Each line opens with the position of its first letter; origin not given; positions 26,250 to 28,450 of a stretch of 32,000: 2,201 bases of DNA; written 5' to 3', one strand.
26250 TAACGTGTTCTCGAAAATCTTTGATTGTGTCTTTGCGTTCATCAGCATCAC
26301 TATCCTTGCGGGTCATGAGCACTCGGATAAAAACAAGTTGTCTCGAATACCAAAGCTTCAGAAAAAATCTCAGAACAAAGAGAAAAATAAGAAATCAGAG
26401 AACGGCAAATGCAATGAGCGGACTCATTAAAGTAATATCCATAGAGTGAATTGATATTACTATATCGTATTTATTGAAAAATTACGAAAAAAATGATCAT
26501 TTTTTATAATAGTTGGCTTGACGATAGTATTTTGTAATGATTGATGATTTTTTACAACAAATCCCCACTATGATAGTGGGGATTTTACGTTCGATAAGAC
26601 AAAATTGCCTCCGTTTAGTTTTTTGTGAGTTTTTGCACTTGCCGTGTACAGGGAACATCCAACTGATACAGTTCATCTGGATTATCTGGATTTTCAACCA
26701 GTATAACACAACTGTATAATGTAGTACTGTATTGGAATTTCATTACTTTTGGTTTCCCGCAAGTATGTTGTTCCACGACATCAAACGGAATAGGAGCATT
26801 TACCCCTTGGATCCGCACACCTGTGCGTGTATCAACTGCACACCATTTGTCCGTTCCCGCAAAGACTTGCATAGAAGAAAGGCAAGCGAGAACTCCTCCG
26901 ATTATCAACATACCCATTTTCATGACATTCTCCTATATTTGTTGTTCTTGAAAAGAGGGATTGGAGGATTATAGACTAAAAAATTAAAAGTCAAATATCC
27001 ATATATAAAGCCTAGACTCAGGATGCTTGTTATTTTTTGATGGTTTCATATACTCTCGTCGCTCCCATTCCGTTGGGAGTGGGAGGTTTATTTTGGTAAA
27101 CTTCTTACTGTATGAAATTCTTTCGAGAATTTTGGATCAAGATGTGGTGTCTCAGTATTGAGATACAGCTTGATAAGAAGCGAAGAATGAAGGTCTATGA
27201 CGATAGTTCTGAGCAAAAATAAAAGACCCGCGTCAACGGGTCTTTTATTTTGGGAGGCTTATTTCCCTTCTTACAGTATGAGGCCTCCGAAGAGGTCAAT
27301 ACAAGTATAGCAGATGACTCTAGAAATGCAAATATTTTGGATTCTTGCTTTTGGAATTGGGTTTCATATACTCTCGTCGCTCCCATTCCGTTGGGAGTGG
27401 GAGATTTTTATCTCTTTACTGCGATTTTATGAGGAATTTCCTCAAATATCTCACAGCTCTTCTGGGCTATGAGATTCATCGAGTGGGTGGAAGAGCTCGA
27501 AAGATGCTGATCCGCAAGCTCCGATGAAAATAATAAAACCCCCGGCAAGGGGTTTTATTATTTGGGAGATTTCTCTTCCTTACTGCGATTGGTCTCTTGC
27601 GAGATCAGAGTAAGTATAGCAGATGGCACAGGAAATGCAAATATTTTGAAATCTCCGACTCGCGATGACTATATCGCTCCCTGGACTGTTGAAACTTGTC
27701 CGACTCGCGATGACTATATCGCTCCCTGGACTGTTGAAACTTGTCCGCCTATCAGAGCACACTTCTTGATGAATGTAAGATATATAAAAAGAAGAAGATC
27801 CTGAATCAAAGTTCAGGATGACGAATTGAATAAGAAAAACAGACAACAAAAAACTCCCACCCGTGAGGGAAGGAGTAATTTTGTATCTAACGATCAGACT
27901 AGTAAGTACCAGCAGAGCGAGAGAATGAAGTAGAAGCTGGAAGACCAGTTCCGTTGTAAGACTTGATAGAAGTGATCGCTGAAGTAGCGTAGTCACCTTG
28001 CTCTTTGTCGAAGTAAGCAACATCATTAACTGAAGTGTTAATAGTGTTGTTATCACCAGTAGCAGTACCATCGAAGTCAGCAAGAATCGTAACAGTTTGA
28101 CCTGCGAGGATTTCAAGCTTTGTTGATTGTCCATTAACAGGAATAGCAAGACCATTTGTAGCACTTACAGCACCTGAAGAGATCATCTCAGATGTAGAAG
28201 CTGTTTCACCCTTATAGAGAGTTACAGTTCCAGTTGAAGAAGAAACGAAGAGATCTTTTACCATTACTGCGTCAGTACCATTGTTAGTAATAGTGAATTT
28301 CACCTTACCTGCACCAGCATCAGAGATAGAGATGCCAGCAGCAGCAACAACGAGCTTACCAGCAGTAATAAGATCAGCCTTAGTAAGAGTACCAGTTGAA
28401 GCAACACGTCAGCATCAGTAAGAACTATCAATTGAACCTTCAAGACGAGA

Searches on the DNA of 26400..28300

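Call 92: search_rna_families(source=window, start=26400, end=28300, threshold=evalue, max_evalue=0.1)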
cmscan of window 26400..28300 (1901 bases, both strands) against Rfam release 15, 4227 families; matches with E-value up to 0.1: 0.
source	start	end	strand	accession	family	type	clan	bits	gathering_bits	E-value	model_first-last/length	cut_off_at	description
